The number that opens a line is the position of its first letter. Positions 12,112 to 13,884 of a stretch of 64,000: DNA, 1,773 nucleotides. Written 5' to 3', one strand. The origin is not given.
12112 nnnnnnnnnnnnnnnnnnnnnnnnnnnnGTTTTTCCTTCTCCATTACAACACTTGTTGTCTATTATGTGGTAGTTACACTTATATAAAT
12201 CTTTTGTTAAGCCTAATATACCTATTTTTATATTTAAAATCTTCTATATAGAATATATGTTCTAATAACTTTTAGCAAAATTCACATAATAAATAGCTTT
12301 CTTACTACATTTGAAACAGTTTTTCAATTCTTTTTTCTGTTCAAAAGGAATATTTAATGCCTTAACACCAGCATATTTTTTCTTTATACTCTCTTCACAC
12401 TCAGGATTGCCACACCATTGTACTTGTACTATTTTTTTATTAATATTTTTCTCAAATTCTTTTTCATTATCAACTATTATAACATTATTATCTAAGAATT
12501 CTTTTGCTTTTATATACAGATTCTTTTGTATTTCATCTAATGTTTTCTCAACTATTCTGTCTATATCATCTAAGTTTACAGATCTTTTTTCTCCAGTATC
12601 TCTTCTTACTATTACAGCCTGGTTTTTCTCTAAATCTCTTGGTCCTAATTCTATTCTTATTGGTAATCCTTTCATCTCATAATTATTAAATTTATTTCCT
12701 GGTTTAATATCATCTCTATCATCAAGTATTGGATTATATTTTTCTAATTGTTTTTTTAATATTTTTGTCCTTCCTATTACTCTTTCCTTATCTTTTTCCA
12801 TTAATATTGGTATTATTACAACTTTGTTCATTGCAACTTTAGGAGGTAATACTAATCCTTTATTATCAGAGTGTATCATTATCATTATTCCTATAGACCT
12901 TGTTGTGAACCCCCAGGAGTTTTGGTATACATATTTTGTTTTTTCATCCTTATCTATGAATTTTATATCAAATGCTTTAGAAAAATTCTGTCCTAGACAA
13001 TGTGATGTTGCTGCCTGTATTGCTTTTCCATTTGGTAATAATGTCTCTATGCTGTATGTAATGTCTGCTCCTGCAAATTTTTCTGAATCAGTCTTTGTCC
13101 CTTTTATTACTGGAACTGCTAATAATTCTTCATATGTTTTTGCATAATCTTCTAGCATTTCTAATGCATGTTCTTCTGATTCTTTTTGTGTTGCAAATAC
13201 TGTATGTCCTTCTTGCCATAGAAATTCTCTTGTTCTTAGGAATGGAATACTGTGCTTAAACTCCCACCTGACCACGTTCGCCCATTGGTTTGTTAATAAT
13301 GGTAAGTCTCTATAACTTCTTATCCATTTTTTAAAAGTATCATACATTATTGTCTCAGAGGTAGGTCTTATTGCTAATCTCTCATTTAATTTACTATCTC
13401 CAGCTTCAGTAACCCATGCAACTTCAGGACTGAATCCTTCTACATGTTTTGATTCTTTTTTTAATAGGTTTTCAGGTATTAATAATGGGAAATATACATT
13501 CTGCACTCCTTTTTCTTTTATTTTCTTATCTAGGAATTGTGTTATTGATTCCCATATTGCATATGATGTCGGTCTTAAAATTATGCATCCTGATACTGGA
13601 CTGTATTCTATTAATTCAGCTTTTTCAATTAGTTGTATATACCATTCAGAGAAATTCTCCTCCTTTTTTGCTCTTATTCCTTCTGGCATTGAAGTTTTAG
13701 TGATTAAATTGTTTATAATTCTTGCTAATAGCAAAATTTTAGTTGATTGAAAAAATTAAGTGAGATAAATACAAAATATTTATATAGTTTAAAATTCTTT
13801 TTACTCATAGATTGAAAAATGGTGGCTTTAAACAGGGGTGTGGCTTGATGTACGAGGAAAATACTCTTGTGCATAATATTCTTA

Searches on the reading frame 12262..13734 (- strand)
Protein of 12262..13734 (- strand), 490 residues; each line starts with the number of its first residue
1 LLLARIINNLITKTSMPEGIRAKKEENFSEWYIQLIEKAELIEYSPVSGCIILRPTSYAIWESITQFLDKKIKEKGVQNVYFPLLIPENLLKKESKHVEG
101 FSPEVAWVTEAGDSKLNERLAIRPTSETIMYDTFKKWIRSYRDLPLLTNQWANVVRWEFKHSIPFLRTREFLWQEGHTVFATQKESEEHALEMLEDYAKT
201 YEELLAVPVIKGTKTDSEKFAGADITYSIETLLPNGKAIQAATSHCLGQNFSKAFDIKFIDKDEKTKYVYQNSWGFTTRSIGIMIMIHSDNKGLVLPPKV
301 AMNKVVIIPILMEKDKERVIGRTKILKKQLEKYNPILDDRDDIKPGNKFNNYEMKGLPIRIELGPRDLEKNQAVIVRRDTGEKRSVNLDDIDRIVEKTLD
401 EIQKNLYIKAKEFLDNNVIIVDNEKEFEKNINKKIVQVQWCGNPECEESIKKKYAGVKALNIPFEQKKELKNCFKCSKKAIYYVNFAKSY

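Call 54: search_protein_families(library=pfam, proteins=[window:12262-13734:-], max_evalue=0.00001)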
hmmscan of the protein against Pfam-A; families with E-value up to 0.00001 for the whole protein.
window:12262-13734:- (490 aa): 3 families
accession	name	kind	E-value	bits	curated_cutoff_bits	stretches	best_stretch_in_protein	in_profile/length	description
PF00587.30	tRNA-synt_2b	-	3e-23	83.2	29.3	1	115-285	6-176/179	tRNA synthetase class II core domain (G, H, P, S and T)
PF09180.16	ProRS-C_1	-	1.2e-17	64.3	31.5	1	425-490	2-71/71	Prolyl-tRNA synthetase, C-terminal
PF03129.25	HGTP_anticodon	-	4.3e-14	52.9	21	1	304-396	1-92/94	Anticodon binding domain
